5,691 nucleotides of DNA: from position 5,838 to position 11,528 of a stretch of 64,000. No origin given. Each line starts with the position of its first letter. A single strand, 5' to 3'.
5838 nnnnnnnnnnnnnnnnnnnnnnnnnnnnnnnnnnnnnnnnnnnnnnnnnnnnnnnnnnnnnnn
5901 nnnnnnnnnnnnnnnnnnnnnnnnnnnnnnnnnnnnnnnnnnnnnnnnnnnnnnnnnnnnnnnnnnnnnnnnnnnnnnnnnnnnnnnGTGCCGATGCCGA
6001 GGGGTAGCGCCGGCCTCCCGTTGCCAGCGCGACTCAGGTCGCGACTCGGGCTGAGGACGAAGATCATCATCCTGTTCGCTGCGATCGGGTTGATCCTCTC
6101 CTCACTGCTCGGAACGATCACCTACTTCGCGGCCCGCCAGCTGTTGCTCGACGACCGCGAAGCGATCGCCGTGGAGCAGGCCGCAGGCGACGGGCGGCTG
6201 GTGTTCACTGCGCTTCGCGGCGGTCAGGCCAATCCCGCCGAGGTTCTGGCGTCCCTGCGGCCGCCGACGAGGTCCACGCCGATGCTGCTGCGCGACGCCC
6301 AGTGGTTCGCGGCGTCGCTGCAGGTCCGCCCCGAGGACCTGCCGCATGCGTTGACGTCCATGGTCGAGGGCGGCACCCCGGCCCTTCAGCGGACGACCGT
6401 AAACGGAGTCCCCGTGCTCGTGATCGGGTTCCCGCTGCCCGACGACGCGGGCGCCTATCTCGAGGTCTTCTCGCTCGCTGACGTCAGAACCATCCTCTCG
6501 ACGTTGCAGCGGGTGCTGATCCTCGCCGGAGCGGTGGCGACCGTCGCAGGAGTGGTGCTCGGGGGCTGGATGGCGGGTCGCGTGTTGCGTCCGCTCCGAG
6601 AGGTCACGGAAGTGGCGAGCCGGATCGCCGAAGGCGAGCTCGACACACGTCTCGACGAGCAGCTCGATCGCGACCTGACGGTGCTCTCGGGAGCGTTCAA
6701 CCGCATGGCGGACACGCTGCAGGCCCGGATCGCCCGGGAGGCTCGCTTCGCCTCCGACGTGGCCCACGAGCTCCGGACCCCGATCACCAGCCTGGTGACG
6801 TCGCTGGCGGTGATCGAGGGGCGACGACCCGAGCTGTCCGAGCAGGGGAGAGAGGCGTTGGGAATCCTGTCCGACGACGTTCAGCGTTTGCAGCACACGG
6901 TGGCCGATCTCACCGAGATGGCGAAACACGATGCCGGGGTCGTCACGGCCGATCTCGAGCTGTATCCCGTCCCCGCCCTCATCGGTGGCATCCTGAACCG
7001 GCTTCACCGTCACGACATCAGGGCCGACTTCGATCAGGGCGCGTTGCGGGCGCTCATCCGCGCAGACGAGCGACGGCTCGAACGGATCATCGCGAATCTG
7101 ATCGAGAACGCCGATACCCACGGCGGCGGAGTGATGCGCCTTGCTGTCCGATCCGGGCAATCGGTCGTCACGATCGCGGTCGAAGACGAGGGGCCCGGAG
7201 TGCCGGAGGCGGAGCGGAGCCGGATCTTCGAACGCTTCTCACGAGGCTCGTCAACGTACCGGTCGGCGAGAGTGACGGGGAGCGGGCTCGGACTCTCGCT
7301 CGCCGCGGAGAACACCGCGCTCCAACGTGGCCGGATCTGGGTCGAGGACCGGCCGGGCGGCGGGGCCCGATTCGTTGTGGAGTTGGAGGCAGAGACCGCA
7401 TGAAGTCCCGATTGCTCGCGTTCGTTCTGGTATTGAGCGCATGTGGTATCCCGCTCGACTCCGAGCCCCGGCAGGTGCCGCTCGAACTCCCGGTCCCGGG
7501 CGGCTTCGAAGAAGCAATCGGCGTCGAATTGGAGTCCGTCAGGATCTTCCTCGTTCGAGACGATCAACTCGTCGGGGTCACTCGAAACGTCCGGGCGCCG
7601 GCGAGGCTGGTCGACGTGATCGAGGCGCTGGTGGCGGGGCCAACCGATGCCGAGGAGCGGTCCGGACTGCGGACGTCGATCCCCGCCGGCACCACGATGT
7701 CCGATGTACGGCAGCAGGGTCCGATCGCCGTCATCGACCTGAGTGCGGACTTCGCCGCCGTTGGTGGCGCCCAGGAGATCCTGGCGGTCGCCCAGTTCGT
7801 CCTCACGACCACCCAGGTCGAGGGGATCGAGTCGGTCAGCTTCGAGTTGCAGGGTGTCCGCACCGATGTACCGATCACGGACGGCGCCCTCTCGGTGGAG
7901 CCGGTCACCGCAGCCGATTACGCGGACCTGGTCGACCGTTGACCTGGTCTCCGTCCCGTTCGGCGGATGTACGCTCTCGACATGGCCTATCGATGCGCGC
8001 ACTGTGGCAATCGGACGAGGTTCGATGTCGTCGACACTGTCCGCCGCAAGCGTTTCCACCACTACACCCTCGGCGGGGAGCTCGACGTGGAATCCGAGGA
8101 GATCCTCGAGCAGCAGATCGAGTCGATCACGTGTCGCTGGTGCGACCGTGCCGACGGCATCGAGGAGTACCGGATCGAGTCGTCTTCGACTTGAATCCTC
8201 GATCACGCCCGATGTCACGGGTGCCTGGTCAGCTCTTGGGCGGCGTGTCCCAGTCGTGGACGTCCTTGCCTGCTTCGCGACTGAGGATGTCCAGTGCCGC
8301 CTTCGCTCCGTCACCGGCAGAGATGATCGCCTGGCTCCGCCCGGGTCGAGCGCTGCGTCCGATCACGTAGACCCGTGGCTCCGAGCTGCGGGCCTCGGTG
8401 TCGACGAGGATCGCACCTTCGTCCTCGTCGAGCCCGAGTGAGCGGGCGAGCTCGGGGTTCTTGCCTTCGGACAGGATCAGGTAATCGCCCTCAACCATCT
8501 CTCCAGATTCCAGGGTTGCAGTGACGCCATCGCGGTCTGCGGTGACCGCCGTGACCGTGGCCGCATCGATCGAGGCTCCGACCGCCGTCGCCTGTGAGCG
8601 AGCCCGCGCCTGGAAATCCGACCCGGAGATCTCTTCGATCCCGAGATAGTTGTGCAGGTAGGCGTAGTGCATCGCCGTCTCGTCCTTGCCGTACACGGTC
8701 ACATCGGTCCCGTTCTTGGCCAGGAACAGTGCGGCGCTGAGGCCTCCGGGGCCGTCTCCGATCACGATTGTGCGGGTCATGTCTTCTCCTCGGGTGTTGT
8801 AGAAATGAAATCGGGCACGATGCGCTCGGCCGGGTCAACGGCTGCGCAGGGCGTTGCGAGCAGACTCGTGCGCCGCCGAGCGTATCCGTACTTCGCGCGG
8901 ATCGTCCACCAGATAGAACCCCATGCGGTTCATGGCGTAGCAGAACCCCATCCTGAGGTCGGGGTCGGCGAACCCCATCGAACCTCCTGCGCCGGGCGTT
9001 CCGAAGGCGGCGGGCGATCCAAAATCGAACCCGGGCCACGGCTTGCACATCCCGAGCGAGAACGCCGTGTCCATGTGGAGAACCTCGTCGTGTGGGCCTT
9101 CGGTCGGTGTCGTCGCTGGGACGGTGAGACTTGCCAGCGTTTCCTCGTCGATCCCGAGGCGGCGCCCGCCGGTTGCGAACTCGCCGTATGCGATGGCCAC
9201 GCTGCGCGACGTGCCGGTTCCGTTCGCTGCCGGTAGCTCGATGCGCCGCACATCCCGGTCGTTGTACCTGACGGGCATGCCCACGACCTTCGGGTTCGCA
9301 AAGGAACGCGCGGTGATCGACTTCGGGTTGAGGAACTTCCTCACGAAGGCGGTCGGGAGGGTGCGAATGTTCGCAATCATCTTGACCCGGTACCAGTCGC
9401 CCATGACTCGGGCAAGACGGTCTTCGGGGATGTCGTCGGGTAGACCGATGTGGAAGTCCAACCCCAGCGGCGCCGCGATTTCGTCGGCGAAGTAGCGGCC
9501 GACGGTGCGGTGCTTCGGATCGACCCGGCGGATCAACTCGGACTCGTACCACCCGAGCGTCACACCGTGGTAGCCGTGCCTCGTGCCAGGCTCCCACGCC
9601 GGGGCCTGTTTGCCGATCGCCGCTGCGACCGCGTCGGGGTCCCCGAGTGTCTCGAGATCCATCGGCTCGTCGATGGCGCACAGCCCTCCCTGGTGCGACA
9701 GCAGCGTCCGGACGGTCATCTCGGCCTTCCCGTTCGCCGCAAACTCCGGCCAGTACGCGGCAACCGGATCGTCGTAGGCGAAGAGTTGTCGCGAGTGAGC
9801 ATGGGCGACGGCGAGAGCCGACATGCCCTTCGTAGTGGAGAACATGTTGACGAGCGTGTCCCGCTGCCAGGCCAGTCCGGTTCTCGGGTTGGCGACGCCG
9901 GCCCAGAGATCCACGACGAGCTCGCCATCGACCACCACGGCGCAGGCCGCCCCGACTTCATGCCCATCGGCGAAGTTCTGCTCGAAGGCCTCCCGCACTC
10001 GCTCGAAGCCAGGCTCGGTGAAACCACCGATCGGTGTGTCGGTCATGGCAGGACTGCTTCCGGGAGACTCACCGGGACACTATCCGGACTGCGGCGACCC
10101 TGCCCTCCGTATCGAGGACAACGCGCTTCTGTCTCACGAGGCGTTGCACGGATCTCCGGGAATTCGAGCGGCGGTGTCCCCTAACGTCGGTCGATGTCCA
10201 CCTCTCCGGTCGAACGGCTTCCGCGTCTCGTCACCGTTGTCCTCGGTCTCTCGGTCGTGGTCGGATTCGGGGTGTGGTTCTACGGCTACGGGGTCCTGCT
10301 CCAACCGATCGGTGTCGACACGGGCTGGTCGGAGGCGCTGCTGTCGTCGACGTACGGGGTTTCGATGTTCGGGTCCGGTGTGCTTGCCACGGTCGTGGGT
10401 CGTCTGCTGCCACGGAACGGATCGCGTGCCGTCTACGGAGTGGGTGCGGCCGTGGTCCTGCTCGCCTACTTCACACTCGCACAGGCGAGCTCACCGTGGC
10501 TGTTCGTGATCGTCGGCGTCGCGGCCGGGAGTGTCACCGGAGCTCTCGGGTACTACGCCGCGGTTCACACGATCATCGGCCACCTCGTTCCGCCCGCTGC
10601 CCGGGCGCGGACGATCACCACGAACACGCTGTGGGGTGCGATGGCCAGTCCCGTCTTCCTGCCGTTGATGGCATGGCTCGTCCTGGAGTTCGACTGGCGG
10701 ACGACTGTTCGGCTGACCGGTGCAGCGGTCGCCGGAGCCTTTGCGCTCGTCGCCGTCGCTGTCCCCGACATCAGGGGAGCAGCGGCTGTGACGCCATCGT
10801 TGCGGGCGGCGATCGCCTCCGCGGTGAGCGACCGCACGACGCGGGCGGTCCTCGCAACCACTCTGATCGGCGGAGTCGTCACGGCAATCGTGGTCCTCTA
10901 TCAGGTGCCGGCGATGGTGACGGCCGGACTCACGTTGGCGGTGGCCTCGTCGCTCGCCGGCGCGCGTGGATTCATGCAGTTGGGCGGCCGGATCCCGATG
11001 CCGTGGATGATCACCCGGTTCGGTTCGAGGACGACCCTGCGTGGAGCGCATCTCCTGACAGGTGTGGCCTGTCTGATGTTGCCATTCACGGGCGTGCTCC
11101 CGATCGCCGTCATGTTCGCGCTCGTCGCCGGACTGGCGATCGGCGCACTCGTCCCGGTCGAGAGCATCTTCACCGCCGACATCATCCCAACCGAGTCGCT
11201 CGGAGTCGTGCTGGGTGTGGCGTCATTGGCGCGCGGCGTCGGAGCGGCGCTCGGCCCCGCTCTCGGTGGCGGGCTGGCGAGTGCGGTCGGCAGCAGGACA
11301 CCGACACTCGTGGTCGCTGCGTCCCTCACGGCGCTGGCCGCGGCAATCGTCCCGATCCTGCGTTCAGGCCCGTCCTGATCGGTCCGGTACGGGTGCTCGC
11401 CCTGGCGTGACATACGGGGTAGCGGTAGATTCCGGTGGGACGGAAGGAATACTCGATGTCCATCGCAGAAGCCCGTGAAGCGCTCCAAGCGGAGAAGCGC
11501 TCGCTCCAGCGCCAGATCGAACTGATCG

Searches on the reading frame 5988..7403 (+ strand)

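Call 43: search_protein_families(library=pfam, proteins=[window:5988-7403:+], max_evalue=0.00001)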
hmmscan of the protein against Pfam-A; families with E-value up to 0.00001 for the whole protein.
window:5988-7403:+ (471 aa): 3 families
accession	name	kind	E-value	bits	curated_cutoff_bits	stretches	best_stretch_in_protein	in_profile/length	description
PF02518.31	HATPase_c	-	2.7e-23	83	26.4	1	360-468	2-109/111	Histidine kinase-, DNA gyrase B-, and HSP90-like ATPase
PF00672.30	HAMP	-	8.2e-14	52.1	25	1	194-246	1-53/53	HAMP domain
PF00512.31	HisKA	-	2.6e-13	50.2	26.9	1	252-317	3-66/66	His Kinase A (phospho-acceptor) domain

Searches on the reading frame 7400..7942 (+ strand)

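Call 43: search_protein_families(library=pfam, proteins=[window:7400-7942:+], max_evalue=0.00001)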
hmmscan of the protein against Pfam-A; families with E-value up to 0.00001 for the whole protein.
window:7400-7942:+ (180 aa): 1 family
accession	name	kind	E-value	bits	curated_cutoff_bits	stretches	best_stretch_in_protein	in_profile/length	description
PF10646.14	Germane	-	7.2e-16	59.3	23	1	59-152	17-113/117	Sporulation and spore germination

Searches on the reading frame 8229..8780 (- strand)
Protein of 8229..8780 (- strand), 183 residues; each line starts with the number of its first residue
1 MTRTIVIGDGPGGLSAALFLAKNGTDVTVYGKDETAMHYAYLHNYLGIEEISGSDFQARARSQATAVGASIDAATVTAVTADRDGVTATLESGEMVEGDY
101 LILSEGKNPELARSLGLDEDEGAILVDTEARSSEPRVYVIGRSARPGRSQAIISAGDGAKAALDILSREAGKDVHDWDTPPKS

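Call 43: search_protein_families(library=pfam, proteins=[window:8229-8780:-], max_evalue=0.00001)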
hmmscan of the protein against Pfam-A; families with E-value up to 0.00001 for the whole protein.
window:8229-8780:- (183 aa): 2 families
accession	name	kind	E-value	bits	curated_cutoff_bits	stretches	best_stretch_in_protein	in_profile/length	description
PF07992.20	Pyr_redox_2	-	6e-16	59.1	26.1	2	73-147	203-280/291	Pyridine nucleotide-disulphide oxidoreductase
PF01494.25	FAD_binding_3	-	1.9e-08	34.4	22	0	2-36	2-36/349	FAD binding domain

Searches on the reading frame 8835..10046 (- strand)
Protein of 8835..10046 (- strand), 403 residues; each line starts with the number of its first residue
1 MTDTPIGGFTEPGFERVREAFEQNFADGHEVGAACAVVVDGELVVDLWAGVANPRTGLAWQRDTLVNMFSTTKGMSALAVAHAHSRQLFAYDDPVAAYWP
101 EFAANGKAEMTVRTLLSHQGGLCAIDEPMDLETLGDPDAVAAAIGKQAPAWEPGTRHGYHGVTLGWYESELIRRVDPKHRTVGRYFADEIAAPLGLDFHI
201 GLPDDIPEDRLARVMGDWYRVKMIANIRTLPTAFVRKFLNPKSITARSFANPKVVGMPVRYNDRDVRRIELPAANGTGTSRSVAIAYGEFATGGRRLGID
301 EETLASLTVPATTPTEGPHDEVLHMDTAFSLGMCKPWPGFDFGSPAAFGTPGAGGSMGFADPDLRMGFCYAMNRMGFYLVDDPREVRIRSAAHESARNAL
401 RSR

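Call 43: search_protein_families(library=pfam, proteins=[window:8835-10046:-], max_evalue=0.00001)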
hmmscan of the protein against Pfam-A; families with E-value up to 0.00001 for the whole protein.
window:8835-10046:- (403 aa): 1 family
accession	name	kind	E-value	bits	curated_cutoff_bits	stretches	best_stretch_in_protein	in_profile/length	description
PF00144.29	Beta-lactamase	-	1.2e-53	182.8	27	1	18-387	2-323/329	Beta-lactamase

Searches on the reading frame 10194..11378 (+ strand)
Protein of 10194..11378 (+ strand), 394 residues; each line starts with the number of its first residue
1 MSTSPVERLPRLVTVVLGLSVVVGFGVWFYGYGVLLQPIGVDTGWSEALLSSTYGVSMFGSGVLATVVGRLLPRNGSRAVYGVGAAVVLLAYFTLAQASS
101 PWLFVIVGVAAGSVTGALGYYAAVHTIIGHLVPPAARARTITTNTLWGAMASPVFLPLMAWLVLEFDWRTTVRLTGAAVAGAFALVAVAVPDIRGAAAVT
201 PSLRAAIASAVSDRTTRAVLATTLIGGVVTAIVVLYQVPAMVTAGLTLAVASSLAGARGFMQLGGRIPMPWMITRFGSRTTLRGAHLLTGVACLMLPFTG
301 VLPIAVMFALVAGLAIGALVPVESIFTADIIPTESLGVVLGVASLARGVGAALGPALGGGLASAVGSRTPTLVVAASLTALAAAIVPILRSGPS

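Call 43: search_protein_families(library=pfam, proteins=[window:10194-11378:+], max_evalue=0.00001)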
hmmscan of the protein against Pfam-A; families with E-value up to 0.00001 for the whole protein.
window:10194-11378:+ (394 aa): 1 family
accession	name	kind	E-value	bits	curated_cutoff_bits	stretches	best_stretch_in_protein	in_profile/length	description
PF07690.21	MFS_1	-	1.2e-26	93.9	33.4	2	220-388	3-170/347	Major Facilitator Superfamily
